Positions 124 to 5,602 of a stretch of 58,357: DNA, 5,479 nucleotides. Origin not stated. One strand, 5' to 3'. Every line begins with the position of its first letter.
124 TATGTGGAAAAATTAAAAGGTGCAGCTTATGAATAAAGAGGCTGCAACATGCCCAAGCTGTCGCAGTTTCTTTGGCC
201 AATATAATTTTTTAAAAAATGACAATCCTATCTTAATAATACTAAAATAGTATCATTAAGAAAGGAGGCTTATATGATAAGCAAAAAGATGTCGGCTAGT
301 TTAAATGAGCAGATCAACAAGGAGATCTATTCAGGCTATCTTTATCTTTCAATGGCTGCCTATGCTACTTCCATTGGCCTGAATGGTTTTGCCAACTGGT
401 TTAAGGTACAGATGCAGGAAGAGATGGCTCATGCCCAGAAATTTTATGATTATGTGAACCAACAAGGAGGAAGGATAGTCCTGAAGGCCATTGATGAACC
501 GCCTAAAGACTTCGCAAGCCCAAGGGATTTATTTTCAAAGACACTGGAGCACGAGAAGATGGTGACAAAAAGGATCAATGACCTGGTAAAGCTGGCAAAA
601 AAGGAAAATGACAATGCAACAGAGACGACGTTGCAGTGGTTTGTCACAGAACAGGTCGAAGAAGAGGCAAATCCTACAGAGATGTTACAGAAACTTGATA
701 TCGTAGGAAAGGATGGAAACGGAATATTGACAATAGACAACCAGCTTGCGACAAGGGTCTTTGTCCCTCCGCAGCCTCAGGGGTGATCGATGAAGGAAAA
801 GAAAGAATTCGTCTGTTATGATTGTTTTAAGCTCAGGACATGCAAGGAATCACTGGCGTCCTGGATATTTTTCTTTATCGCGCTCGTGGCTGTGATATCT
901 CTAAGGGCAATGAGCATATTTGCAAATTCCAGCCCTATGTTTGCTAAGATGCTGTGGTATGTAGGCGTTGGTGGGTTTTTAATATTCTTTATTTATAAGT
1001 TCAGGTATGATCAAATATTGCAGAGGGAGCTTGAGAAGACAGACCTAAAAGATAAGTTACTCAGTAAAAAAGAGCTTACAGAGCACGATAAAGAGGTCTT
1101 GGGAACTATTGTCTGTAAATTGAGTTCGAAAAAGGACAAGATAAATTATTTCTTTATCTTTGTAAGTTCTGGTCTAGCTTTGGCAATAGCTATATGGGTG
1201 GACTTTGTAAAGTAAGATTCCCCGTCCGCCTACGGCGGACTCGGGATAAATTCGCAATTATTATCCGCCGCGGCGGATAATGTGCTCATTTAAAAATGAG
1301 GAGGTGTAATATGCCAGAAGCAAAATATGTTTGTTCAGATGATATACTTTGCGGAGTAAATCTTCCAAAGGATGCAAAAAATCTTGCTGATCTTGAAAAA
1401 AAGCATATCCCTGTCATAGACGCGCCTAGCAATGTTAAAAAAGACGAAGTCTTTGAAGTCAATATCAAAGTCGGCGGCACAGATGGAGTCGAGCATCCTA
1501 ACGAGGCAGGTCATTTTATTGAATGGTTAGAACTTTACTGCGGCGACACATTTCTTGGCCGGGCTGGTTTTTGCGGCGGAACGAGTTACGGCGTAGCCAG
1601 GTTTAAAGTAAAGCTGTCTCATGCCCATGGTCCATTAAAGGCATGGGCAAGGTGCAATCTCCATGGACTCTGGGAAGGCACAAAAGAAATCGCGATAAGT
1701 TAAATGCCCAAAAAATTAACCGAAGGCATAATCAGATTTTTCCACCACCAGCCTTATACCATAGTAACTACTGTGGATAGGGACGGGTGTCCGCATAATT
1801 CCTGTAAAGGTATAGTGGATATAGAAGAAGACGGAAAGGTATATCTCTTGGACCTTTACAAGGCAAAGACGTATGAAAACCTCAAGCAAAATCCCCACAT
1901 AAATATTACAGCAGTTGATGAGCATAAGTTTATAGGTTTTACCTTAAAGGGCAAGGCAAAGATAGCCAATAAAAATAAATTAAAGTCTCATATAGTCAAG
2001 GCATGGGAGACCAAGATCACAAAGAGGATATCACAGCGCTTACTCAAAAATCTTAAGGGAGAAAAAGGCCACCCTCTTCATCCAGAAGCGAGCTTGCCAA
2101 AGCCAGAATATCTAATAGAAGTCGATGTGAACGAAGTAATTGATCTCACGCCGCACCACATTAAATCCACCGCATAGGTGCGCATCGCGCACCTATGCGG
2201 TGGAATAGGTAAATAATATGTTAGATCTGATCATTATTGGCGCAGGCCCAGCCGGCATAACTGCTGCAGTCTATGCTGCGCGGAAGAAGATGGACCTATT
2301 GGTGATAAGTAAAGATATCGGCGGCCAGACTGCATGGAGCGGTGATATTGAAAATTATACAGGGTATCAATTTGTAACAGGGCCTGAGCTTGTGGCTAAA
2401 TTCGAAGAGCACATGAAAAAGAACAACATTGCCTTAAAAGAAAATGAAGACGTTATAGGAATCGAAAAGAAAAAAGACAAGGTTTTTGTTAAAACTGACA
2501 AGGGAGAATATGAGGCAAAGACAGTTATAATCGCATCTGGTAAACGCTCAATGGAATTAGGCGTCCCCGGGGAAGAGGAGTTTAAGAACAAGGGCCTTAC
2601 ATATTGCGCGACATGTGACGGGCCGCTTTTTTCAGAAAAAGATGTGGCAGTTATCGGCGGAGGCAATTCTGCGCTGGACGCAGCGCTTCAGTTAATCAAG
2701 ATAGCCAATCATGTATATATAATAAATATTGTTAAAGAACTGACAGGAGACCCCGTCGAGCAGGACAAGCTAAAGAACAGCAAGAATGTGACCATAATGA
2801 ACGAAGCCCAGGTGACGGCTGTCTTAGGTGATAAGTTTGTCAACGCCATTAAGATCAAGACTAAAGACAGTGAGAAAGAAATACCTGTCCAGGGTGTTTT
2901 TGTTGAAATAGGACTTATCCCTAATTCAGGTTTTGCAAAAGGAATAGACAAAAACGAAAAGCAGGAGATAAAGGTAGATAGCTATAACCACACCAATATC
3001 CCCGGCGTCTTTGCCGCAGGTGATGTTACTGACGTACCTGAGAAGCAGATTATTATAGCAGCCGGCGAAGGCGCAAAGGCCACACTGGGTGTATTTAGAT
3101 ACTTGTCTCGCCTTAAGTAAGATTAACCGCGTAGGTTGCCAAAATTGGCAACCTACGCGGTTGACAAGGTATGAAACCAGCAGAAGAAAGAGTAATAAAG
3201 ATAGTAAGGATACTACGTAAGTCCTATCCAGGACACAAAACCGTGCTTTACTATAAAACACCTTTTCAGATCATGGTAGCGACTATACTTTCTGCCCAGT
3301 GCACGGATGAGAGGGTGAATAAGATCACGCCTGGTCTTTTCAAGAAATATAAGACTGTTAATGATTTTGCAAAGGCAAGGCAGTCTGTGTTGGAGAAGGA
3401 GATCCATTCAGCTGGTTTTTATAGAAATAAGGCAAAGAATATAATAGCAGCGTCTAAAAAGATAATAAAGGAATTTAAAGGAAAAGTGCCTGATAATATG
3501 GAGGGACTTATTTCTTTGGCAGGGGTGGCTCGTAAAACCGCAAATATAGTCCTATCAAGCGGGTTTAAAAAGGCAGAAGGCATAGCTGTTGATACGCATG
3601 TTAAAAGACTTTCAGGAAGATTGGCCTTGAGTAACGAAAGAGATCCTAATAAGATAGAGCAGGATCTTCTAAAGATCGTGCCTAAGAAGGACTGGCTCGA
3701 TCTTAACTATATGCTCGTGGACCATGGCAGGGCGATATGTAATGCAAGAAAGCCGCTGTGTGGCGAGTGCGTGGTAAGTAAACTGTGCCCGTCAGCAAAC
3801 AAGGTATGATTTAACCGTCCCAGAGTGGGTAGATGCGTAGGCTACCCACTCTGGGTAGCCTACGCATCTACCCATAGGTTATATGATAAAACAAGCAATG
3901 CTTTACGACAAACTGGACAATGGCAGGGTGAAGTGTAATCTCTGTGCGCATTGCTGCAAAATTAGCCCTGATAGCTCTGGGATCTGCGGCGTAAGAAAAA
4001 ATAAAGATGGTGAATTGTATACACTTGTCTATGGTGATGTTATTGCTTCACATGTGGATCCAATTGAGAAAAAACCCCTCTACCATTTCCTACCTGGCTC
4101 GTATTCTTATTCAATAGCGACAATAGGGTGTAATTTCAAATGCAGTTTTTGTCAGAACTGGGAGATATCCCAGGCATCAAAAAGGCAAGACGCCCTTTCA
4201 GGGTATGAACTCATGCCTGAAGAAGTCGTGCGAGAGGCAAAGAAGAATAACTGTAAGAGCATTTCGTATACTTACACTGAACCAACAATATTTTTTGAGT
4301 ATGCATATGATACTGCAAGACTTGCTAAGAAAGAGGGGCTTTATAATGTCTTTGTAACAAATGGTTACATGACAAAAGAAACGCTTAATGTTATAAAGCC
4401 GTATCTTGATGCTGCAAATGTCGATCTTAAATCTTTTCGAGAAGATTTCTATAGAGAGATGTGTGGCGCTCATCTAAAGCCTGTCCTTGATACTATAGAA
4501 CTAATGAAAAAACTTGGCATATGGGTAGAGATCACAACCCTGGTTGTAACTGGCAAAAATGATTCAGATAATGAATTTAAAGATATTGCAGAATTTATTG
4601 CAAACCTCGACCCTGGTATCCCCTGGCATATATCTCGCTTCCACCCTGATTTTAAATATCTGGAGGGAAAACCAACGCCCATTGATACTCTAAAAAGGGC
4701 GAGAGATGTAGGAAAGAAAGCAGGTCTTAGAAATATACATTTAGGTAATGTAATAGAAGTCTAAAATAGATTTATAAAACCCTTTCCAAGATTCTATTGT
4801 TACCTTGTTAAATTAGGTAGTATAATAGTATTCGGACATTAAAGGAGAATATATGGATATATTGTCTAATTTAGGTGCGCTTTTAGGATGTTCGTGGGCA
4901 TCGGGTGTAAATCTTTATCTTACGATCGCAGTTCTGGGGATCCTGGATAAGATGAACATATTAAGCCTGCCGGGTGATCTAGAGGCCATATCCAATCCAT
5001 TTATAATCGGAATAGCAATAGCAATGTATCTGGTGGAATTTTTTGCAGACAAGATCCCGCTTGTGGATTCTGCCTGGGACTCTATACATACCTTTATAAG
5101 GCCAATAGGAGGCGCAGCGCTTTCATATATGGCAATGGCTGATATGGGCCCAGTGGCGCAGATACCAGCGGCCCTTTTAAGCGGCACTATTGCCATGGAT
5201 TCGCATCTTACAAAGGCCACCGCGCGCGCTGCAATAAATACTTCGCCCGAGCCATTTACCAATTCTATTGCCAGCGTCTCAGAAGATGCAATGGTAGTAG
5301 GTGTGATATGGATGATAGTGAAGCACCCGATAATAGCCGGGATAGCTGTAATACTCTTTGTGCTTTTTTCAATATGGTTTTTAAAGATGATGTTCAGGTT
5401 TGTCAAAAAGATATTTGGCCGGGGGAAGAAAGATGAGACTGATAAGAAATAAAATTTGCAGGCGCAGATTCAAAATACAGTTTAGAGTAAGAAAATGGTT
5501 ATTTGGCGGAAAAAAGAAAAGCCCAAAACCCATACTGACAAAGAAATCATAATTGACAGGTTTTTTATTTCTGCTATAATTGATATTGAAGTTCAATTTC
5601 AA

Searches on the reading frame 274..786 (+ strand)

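Call 17: search_protein_families(library=pfam, proteins=[window:274-786:+], max_evalue=0.00001)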
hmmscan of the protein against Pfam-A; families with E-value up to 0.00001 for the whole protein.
window:274-786:+ (170 aa): 1 family
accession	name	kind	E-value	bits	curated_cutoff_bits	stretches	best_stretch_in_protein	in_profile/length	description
PF00210.30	Ferritin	-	2.8e-45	154.2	24.5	1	8-142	2-140/142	Ferritin-like domain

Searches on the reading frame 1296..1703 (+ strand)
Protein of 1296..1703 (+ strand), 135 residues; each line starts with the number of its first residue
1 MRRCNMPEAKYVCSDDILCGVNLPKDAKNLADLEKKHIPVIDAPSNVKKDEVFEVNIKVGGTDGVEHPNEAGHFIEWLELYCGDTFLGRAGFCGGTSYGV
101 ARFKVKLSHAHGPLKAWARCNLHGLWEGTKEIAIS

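Call 17: search_protein_families(library=pfam, proteins=[window:1296-1703:+], max_evalue=0.00001)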
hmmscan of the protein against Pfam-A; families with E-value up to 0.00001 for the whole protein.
window:1296-1703:+ (135 aa): 1 family
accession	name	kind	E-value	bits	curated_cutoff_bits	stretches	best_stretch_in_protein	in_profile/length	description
PF01880.24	Desulfoferrodox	-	4.3e-24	85.4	22.2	1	32-128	4-97/98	Desulfoferrodoxin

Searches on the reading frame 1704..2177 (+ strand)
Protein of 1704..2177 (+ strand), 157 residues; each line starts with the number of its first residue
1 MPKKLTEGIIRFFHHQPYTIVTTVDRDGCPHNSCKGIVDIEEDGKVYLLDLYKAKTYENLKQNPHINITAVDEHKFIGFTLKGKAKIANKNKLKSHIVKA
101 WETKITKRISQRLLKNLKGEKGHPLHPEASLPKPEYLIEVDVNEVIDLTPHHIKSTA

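Call 17: search_protein_families(library=pfam, proteins=[window:1704-2177:+], max_evalue=0.00001)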
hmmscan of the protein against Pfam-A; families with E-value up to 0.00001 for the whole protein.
window:1704-2177:+ (157 aa): 1 family
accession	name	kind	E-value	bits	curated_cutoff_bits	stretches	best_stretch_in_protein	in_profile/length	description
PF01243.27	PNPOx_N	-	2.7e-12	47.6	28.1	1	9-120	5-98/120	Pyridoxamine 5'-phosphate oxidase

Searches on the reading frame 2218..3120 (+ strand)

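Call 17: search_protein_families(library=pfam, proteins=[window:2218-3120:+], max_evalue=0.00001)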
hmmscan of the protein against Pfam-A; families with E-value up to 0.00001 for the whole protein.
window:2218-3120:+ (300 aa): 9 families
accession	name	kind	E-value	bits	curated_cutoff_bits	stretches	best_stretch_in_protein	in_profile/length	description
PF07992.20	Pyr_redox_2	-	3.5e-47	161.7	26.1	1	3-281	2-287/291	Pyridine nucleotide-disulphide oxidoreductase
PF13738.12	Pyr_redox_3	-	4.1e-30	105.5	30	1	52-268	77-305/305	Pyridine nucleotide-disulphide oxidoreductase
PF03486.20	HI0933_like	-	5e-13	49.5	50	0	57-112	110-167/244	HI0933-like protein Rossmann domain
PF00890.30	FAD_binding_2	-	5.8e-12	46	20.4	1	3-42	1-42/414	FAD binding domain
PF00070.33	Pyr_redox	-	9.3e-12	45.7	22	1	143-214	2-80/82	Pyridine nucleotide-disulphide oxidoreductase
PF01266.30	DAO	-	3.1e-09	37.2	27.9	0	3-40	1-41/353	FAD dependent oxidoreductase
PF01946.23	Thi4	-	8.3e-08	32.2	26.2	0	3-42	19-60/235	Thi4 family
PF13450.12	NAD_binding_8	-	3e-06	27.9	21.9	0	6-63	1-56/68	NAD(P)-binding Rossmann-like domain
PF12831.13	FAD_oxidored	-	6.5e-06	26.1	27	0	3-39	1-39/416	FAD dependent oxidoreductase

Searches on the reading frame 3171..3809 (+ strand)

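Call 17: search_protein_families(library=pfam, proteins=[window:3171-3809:+], max_evalue=0.00001)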
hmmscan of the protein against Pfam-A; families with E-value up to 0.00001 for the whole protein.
window:3171-3809:+ (212 aa): 1 family
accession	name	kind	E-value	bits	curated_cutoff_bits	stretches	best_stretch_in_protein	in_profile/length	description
PF00730.31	HhH-GPD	-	1.3e-27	96.7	26.2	1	36-172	1-108/108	HhH-GPD superfamily base excision DNA repair protein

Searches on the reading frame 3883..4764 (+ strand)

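Call 17: search_protein_families(library=pfam, proteins=[window:3883-4764:+], max_evalue=0.00001)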
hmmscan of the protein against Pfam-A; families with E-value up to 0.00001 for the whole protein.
window:3883-4764:+ (293 aa): 1 family
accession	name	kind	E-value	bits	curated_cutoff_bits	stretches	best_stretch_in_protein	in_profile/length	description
PF04055.27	Radical_SAM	-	6.5e-29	101.7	29.5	1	79-239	3-166/166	Radical SAM superfamily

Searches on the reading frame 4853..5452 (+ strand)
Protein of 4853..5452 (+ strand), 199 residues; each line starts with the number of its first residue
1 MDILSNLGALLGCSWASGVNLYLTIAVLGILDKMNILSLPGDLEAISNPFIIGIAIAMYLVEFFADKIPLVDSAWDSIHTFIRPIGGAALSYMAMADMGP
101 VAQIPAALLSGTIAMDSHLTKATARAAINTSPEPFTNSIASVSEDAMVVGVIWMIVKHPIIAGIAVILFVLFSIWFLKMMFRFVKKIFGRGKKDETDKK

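Call 17: search_protein_families(library=pfam, proteins=[window:4853-5452:+], max_evalue=0.00001)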
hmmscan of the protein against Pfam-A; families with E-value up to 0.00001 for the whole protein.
window:4853-5452:+ (199 aa): 1 family
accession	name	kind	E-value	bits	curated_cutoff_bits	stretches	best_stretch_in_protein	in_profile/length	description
PF13548.11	DUF4126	-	9.7e-53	178.9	27.5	1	9-178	3-174/175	Domain of unknown function (DUF4126)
